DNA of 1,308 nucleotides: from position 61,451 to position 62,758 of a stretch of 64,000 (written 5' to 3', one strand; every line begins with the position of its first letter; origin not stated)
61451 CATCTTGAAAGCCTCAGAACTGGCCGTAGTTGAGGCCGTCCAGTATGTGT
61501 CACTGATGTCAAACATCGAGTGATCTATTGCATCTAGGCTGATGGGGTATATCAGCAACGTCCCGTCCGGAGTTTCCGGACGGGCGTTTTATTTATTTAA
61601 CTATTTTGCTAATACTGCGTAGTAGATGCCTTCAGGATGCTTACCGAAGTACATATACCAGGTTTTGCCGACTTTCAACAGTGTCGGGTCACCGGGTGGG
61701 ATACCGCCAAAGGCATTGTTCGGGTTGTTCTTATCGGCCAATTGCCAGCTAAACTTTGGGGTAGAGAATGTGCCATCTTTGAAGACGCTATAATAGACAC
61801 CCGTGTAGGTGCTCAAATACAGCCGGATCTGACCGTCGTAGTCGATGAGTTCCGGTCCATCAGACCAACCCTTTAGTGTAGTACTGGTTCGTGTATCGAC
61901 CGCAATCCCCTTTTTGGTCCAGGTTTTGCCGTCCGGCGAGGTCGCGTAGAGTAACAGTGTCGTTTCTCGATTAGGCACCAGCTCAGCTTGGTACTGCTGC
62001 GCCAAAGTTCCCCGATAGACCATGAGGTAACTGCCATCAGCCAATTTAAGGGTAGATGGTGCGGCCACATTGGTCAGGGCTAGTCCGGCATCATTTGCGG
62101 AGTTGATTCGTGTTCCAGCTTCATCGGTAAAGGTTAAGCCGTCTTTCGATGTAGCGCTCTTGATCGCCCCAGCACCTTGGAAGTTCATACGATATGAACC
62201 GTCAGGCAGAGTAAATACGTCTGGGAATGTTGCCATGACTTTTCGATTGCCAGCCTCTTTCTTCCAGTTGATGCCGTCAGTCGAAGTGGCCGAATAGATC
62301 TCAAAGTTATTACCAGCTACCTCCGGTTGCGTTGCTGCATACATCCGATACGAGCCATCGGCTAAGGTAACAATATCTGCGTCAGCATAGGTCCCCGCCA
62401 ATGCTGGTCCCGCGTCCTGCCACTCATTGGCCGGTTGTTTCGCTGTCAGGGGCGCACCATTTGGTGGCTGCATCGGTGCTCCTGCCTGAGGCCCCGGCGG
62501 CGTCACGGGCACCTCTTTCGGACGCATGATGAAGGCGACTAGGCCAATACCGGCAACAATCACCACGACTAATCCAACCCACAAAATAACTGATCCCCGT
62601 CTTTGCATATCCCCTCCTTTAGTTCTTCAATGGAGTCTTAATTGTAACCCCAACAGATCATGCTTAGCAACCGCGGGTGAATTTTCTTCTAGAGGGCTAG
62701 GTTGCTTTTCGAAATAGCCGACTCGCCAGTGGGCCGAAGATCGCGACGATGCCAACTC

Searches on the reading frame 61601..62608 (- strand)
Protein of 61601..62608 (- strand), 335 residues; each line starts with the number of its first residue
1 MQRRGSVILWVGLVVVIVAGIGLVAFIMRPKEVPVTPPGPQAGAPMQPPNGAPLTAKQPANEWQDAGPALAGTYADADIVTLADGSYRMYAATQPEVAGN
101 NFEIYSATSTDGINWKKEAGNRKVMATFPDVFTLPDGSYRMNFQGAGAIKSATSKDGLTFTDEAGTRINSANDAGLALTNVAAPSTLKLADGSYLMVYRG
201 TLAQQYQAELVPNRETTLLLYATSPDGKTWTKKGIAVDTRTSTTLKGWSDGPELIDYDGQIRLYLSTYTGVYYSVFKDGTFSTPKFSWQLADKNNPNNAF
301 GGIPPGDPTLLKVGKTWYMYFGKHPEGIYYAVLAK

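Call 43: find_encoding_contigs(protein=window:61601-62608:-, flank=10000, max_places=4)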
Protein window:61601-62608:- (335 aa): 5 contigs read that carry it; 3 places shown.
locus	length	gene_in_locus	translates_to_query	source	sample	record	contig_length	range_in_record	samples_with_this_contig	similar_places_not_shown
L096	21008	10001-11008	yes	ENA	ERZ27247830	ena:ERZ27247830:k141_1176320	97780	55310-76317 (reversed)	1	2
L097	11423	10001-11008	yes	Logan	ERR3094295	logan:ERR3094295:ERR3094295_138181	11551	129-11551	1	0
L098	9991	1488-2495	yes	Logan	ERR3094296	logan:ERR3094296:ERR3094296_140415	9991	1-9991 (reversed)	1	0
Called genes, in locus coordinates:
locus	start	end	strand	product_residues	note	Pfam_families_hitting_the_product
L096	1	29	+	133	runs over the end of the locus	PF02130:YbeY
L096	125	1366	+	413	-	PF06277:EutA (faint), PF11104:PilM_2 (faint), PF02491:SHS2_FTSA, PF06723:MreB_Mbl, PF14450:FtsA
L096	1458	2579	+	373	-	PF00091:Tubulin, PF12327:FtsZ_C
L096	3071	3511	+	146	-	PF22811:Zn_ribbon_NrdR, PF03477:ATP-cone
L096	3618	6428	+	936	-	PF00317:Ribonuc_red_lgN, PF02867:Ribonuc_red_lgC, PF12637:TSCPD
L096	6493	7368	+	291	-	PF13676:TIR_2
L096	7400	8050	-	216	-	PF01797:Y1_Tnp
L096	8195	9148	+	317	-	PF00005:ABC_tran, PF13304:AAA_21, PF13732:DrrA1-3_C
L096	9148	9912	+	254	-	PF01061:ABC2_membrane, PF12698:ABC2_membrane_3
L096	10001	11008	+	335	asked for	PF13088:BNR_2 (weak)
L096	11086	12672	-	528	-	PF00682:HMGL-like, PF08502:LeuA_dimer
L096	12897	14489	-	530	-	PF13473:Cupredoxin_1 (weak)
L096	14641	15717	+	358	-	PF01979:Amidohydro_1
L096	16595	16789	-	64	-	-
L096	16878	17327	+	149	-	-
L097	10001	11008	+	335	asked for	PF13088:BNR_2 (weak)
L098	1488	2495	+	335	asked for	PF13088:BNR_2 (weak)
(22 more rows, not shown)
